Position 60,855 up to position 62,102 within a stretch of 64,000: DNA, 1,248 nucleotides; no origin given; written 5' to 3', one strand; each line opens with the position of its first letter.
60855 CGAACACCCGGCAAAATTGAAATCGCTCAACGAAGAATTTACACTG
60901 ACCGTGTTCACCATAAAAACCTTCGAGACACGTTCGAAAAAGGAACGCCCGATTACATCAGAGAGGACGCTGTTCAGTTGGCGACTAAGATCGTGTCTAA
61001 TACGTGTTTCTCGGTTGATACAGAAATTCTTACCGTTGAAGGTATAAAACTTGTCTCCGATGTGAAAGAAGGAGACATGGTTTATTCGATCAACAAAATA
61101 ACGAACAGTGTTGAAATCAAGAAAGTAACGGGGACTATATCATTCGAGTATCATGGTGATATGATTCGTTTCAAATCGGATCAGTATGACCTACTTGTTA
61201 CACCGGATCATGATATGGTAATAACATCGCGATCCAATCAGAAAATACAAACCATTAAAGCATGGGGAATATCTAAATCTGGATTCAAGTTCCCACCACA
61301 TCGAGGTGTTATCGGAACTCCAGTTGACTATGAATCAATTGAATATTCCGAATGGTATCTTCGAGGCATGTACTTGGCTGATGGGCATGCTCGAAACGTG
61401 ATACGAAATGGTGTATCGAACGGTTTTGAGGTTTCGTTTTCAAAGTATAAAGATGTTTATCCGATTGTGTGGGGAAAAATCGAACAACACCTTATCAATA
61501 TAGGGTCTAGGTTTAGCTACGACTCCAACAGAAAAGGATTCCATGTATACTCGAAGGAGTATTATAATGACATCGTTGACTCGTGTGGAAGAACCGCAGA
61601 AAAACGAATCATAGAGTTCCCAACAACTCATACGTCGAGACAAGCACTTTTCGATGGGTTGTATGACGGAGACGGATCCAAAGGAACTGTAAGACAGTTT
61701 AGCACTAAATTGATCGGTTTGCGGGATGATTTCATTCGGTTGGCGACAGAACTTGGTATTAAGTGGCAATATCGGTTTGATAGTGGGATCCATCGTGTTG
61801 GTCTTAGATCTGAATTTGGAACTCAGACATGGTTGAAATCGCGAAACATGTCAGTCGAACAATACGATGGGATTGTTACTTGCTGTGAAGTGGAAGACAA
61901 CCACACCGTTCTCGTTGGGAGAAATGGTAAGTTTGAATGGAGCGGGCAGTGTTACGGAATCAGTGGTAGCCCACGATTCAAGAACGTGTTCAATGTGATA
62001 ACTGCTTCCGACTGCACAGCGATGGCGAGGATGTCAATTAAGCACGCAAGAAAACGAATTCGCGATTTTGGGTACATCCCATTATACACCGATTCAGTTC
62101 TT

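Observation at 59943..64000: Family-B DNA polymerase ORF missing from the track and split by two inteins at the motif B and motif C sites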

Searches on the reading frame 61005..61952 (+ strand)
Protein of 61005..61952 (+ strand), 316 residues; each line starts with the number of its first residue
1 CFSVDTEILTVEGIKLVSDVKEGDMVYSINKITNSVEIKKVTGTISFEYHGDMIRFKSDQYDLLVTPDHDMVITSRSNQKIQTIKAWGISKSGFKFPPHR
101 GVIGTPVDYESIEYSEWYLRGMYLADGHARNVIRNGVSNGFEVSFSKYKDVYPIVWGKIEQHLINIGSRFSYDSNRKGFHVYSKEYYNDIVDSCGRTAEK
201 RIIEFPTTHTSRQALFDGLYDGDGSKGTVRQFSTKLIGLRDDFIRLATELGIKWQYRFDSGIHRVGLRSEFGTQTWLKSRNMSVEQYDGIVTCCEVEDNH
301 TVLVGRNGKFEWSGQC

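Call 4: search_protein_families(library=pfam, proteins=[window:61005-61949:+], max_evalue=0.1)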
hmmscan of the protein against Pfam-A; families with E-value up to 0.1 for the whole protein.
window:61005-61949:+ (315 aa): 4 families
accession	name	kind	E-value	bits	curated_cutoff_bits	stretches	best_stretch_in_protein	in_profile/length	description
PF14890.11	Intein_splicing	-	0.00053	20.3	35.8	1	18-300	13-144/155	Intein splicing domain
PF14528.11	LAGLIDADG_3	-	0.0012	19.5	22.5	0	116-135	4-23/82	LAGLIDADG-like domain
PF13403.11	Hint_2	-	0.0016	19.2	28.4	1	1-77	2-89/147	Hint domain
PF07591.16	PT-HINT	-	0.028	15.1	27.7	0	8-50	2-44/137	Pretoxin HINT domain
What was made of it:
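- On its own it scores below Pfam's intein cut-off (20.3 against 35.8 bits), and its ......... Pfam hit is also sub-threshold (19.5 against 22.5) (call 4).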

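Call 6: search_protein_families(library=phrogs, proteins=[window:61005-61949:+], max_evalue=0.001)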
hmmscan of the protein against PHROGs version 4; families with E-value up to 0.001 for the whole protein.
window:61005-61949:+ (315 aa): 3 families
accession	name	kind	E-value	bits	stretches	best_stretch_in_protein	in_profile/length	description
phrog_85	-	DNA, RNA and nucleotide metabolism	3.4e-09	36.8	1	1-110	89-190/866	thymidylate synthase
phrog_26446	-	DNA, RNA and nucleotide metabolism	0.00011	21.4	1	1-139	367-506/761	anaerobic ribonucleoside reductase large subunit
phrog_36001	-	unknown function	0.00032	20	1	1-76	97-167/715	-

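Call 16: search_dna_similar(query=window:61005-61949:+, collection=phages, mode=protein, max_evalue=0.001, max_rows=25)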
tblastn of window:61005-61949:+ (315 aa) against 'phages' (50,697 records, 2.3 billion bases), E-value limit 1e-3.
Records with a match: 60; places in all: 61; records where one place covers at least 80% of the query: 5.
Best place of each record, by identity: <60% 60.
By first word of the organism name: Mycobacterium 28; Lactococcus 7; Salmonella 6; Escherichia 5; Tenacibaculum 3; Corynebacterium 2; uncultured 2; Shigella 2; Brevibacterium 2; Bacteroides 1; and 2 more.
By host as written in the record: Mycobacterium smegmatis mc2 155 18; Mycobacterium smegmatis mc#155 8; Lactococcus lactis 5; - 4; Escherichia coli 4; Tenacibaculum maritimum 3; Lactococcus lactis strain ML8 2; Salmonella sp. 2; and 11 more.
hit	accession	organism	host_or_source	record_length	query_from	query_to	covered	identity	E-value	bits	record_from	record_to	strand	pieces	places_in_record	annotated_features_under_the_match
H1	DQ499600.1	Corynebacterium phage P1201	-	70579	1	314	100%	28.8%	2e-16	86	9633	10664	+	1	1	putative thymidylate synthase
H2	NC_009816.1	Corynebacterium phage P1201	Corynebacterium glutamicum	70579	1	314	100%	28.8%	2e-16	86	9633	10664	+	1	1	thymidylate synthase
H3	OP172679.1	Bacteroides phage BF766P4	Bacteroides fragilis DA766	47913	1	315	100%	26.3%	2e-13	77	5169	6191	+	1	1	hypothetical protein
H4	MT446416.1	Escherichia virus TH47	Escherichia coli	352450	1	314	100%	24.2%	1e-12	74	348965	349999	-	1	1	record has no annotation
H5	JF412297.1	EBPR siphovirus 2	-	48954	1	315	100%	23.8%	1e-16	86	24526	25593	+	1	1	gp50: methylase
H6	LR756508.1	uncultured phage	metagenomic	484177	1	315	50%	39.9%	7e-9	119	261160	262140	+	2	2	record has no annotation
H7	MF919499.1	Mycobacterium phage Daffodil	Mycobacterium smegmatis mc2 155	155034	1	251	80%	22.7%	1e-6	56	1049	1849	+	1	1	nucleotidyltransferase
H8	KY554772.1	Lactococcus phage AM5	Lactococcus lactis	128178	1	142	45%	27.9%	5e-5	51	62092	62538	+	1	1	anaerobic ribonucleoside triphosphate reductase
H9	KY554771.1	Lactococcus phage AM4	Lactococcus lactis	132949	1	142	45%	27.9%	5e-5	51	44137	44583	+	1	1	anaerobic ribonucleoside triphosphate reductase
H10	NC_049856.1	Lactococcus phage AM4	Lactococcus lactis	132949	1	142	45%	27.9%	5e-5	51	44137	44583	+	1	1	anaerobic ribonucleoside reductase large subunit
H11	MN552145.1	Lactococcus phage P1048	Lactococcus lactis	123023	1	142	45%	27.9%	5e-5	51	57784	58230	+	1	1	ribonucleotide reductase of class III (anaerobic), large subunit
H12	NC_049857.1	Lactococcus phage P1048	Lactococcus lactis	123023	1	142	45%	27.9%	5e-5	51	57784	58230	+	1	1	anaerobic ribonucleoside reductase large subunit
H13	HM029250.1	Lactococcus phage 949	Lactococcus lactis strain ML8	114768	1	142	45%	27.3%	4e-4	48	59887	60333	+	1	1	putative anaerobic ribonucleoside reductase large subunit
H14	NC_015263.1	Lactococcus phage 949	Lactococcus lactis strain ML8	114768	1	142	45%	27.3%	4e-4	48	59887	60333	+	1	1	anaerobic ribonucleoside reductase large subunit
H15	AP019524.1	Tenacibaculum phage PTm1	Tenacibaculum maritimum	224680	1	99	31%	36.4%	2e-6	55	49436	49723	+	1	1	ribonucleotide-diphosphate reductase subunit beta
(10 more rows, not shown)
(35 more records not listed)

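Call 18: find_homologous_proteins(query=window:61005-61949:+, max_evalue=0.00001)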
Query window:61005-61949:+ (315 aa): 6 proteins with E <= 0.00001 among 1021 candidates.
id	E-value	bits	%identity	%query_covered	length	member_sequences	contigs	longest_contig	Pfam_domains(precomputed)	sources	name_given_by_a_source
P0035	8.7e-52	195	38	100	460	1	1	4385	PF14528.12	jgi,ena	-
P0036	4.1e-14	71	40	36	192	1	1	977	PF01743.27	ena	-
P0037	2.8e-10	58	29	44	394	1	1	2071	PF03420.19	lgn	-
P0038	2.0e-8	52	25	68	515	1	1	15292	PF14528.12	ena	-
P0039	9.2e-7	47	40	29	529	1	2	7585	PF00136.27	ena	-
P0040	3.4e-6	45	25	98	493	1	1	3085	PF00149.34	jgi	jgi:calcineurin-like phosphoesterase family protein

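Call 21: get_annotated_region(hit=H1, flank=1500)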
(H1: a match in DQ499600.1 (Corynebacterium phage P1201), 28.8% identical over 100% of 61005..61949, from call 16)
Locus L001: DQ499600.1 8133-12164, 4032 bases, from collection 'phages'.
description: Corynebacterium phage P1201, complete genome.
organism: Corynebacterium phage P1201 (NCBI taxid 384848)
taxonomy: Viruses; Duplodnaviria; Heunggongvirae; Uroviricota; Caudoviricetes; Zierdtviridae; Toshachvirinae; Chunghsingvirus; Corynebacterium virus P1201
host: -; source: -; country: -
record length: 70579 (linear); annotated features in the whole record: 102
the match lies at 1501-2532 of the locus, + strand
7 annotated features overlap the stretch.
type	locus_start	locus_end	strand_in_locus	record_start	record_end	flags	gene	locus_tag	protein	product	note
CDS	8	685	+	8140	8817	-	-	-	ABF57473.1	gp19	putative 26.1 kDa protein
CDS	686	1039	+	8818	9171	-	-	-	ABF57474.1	gp20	putative 13.0 kDa protein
CDS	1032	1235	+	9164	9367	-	-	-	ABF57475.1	gp21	putative 7.8 kDa protein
CDS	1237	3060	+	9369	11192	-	-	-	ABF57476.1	putative thymidylate synthase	putative 67.9 kDa protein; gp22; contains hypothetical intein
CDS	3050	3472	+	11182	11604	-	-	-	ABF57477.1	gp23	putative 15.6 kDa protein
CDS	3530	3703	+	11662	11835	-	-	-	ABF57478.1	putative endodeoxyribonuclease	putative 6.8 kDa protein; gp24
CDS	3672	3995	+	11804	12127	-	-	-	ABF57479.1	gp25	putative 12.5 kDa protein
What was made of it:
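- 61005..61949 (+): Intein 1 (315 aa), class-1-like. Cys1 is in block A (61005-61034). The TPDH block B is at 61191-61220. The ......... motifs are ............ (61356-61391) and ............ (61647-61682). Block F has Cys at F:4 (61863-61916). The C-terminus is ........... (61926-61949). Homologous full-length to annotated phage inteins, for example the P1201 thymidylate synthase intein (calls 16, 21).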

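Call 32: predict_structure(protein=window:61005-61952:+)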
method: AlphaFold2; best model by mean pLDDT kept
length: 316 residues; sequences in the alignment: 1
mean_pLDDT: 34.6   pTM: 0.23
mean pLDDT of the five models: 34.6, 29.8, 29.1, 28.4, 28.3
residues with pLDDT >= 90: 0; 70-90: 0; 50-70: 1; < 50: 315
segments of 3 or more residues with pLDDT < 50: 1-311, 313-316
pLDDT, mean of each block of 10 residues (from residue 1): 27 29 28 28 39 43 37 27 29 29 26 33 36 39 39 37 38 39 42 32 30 33 31 27 37 35 36 34 39 41 45 48
secondary structure, 60 per line:
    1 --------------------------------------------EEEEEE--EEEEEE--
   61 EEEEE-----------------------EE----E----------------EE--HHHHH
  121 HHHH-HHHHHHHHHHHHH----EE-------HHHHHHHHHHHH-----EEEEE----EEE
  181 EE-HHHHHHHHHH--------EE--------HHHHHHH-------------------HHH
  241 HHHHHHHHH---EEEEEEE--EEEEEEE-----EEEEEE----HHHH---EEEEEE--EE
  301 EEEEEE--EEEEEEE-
elements in order: E45-50 E53-58 E61-65 H116-124 H126-138 H152-163 E169-173 E178-182 H184-193 H212-218 H238-249 E253-259 E262-268 E274-279 H284-287 E291-296 E299-306 E309-315
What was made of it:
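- The single-sequence structure model of intein 1 failed (pLDDT 35, call 32), so its fold rests on profile alignments only.
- Tried and rejected: The single-sequence AlphaFold model of intein 1 was useless (pLDDT 35, call 32).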

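Call 41: find_related_loci(query=A2, collection=metagenome_contigs, flank=6000)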
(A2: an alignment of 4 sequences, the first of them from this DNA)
Query A2 (315 aa) in metagenome_contigs; peptide patterns used: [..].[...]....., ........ (x = any residue, [..] = any of these).
257 stretches matched a pattern; 42 encode a relative of the query (tblastn E <= 1e-3); 42 distinct loci.
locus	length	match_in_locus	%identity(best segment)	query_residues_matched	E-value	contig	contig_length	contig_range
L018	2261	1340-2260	49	1-307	2e-92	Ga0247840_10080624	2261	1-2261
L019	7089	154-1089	41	1-315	1e-71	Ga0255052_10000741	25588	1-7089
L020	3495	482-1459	38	1-315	1e-58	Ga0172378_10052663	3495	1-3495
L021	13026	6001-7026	30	1-315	2e-32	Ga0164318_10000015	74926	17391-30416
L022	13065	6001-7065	29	1-315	2e-29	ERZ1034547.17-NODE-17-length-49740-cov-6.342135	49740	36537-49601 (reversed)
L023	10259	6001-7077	28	1-314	3e-28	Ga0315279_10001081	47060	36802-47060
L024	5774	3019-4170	35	1-315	4e-26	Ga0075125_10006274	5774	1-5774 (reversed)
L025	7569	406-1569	26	1-315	7e-25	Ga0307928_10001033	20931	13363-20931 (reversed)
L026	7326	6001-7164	26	1-315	9e-25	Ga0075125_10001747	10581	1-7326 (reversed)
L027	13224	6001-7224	31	1-315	2e-21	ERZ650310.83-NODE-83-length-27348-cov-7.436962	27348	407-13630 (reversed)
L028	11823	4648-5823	41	1-315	8e-21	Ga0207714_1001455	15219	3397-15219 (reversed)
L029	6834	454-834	42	190-315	2e-20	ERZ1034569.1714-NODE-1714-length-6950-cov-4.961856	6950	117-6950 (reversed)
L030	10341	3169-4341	40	1-315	1e-19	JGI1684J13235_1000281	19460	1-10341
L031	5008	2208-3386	49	1-313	7e-19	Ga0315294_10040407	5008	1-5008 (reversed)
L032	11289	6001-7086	24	1-315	1e-18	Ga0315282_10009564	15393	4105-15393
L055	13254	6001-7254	35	1-315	3e-16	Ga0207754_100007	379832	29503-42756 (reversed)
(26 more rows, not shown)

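Call 42: search_solved_structures(query=A2, max_evalue=1, show_alignments=2)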
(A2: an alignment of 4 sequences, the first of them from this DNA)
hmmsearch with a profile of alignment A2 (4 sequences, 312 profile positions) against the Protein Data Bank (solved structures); distinct sequences matched with E-value up to 1: 10.
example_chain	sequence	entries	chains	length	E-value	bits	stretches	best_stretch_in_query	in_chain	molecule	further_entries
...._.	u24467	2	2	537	2.6e-17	66.4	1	98-277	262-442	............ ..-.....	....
2jmz_A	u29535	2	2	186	4.1e-06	29.7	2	277-310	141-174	Hypothetical protein MJ0781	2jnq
2lwy_A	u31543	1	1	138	0.0013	21.5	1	2-48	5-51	BACTERIAL INTEIN-LIKE DOMAIN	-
9hth_A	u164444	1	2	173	0.0064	19.2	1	23-94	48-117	DNA-directed DNA polymerase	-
6zgq_A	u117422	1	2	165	0.12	15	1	6-78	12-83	AceL NrdHF-1-1 Intein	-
3mx9_A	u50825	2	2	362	0.16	14.6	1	87-169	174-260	Protein scV3V2(G19S) | scV3V2(G19S)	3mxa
2zme_B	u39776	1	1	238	0.5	13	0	82-143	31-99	Vacuolar protein-sorting-associated protein 36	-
3cuq_B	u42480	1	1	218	0.64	12.6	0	83-143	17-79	Vacuolar protein-sorting-associated protein 36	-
7kq8_A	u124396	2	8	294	0.64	12.6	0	104-187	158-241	Protein MEMO1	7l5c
7m8h_A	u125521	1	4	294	0.64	12.6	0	104-187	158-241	Protein MEMO1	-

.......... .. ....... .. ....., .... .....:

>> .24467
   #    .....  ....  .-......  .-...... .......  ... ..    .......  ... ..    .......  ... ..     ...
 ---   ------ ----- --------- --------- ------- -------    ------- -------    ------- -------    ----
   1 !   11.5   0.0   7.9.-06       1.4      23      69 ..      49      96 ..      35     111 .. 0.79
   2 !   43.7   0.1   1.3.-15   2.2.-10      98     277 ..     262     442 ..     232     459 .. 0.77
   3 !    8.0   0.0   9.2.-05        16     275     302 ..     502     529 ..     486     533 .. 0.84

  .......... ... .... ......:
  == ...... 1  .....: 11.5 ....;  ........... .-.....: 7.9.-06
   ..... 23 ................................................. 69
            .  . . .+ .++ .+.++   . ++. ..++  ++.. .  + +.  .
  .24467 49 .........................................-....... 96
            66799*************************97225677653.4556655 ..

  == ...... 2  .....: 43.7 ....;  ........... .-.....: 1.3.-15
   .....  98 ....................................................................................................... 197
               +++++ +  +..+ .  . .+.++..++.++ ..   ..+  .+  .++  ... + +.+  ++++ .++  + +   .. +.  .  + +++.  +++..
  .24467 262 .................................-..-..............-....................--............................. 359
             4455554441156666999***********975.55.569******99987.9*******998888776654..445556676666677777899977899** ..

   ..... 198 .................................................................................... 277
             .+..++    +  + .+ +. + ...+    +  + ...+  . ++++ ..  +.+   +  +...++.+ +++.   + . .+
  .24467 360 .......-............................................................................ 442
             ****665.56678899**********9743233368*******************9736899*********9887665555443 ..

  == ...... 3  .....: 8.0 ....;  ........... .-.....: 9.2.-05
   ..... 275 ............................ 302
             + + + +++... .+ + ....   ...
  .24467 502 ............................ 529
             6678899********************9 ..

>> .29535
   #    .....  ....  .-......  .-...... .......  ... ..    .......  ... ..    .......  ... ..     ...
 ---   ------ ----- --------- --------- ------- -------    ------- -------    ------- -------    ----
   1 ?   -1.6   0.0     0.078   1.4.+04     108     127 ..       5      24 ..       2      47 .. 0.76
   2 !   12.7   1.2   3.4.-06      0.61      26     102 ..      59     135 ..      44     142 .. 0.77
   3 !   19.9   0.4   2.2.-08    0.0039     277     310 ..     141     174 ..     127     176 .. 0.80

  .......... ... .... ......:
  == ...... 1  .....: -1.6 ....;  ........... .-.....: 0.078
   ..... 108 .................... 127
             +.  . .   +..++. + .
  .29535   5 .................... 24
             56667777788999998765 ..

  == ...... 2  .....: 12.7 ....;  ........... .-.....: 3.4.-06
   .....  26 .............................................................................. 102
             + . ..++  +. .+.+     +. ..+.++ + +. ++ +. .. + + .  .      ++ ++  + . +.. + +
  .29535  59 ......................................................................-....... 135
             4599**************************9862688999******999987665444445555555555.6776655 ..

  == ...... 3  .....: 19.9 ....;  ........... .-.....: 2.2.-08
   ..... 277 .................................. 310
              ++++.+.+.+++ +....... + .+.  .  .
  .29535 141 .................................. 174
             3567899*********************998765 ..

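Call 69: find_related_loci(query=A2, collection=genome_contigs, flank=1500)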
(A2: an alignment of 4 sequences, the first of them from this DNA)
Query A2 (315 aa) in genome_contigs; peptide patterns used: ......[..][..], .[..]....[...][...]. (x = any residue, [..] = any of these).
178 stretches matched a pattern; 30 encode a relative of the query (tblastn E <= 1e-3); 30 distinct loci.
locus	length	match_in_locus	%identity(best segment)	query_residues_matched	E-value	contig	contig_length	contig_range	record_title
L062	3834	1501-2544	28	1-314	1e-21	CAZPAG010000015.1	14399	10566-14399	MAG TPA_asm: uncultured Candidatus Saccharibacteria bacterium isolate SRP178699_co1_201 genome assembly, contig: NODE_54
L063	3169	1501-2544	28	1-314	1e-19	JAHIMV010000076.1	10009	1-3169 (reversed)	MAG: Patescibacteria group bacterium isolate KR13_N2.mb.83 KR13_N2.mb.83_k141_188079, whole genome shotgun sequence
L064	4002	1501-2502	28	1-314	3e-19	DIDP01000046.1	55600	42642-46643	MAG TPA_asm: Anaerolineales bacterium UBA5797 UBA5797_contig_2137, whole genome shotgun sequence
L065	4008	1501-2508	27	1-314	2e-18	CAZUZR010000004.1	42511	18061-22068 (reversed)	MAG TPA_asm: uncultured Planctomycetia bacterium isolate binchicken_co266_232 genome assembly, contig: NODE_1667_length_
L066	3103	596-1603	26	1-314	3e-17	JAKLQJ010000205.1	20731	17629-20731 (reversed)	MAG: Elusimicrobia bacterium isolate bin N2.88 k141_339859, whole genome shotgun sequence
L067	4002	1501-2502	28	1-314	3e-17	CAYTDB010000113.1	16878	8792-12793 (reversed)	MAG TPA_asm: uncultured Anaerolinea sp. isolate SRP319275_co4_111 genome assembly, contig: NODE_1932_length_16878_cov_15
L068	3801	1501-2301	27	1-252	2e-16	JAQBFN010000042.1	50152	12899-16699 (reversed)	MAG: Candidatus Micrarchaeota archaeon isolate MAG_440_bin-23 440_bin-23_ctg-42, whole genome shotgun sequence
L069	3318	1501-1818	39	1-102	2e-15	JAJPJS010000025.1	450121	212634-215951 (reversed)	MAG: Thaumarchaeota archaeon isolate Centralia_MAG_53 k107_7291625, whole genome shotgun sequence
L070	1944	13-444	31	1-129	3e-15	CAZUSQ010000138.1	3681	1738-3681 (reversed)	MAG TPA_asm: uncultured Methanosarcinales archaeon isolate SRP269290_co1_892 genome assembly, contig: NODE_48463_length_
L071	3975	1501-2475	27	1-315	8e-15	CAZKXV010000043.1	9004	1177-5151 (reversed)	MAG TPA_asm: uncultured Clostridia bacterium isolate binchicken_co47_179 genome assembly, contig: NODE_6075_length_9004_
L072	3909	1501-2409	42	1-314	2e-14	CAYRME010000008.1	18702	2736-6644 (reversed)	MAG TPA_asm: uncultured Candidatus Saccharibacteria bacterium isolate binchicken_co32_462 genome assembly, contig: NODE_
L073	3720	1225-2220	26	1-315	6e-14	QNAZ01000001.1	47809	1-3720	MAG: Thermodesulfobacteriota bacterium isolate B27_G15 B27_Guay15_scaffold_00028, whole genome shotgun sequence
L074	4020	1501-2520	25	1-314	5e-14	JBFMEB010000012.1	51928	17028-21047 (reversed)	MAG: Candidatus Omnitrophota bacterium isolate MAG234 MAG234_12, whole genome shotgun sequence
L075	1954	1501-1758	41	1-87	5e-14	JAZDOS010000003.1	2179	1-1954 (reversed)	MAG: Candidatus Omnitrophota bacterium isolate MEGAHIT-group-0.790 k141_3224295, whole genome shotgun sequence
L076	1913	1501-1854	33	1-112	1e-12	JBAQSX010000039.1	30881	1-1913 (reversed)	MAG: Methylococcaceae bacterium isolate MFD12014_ilm_asm_bin15 k127_169582, whole genome shotgun sequence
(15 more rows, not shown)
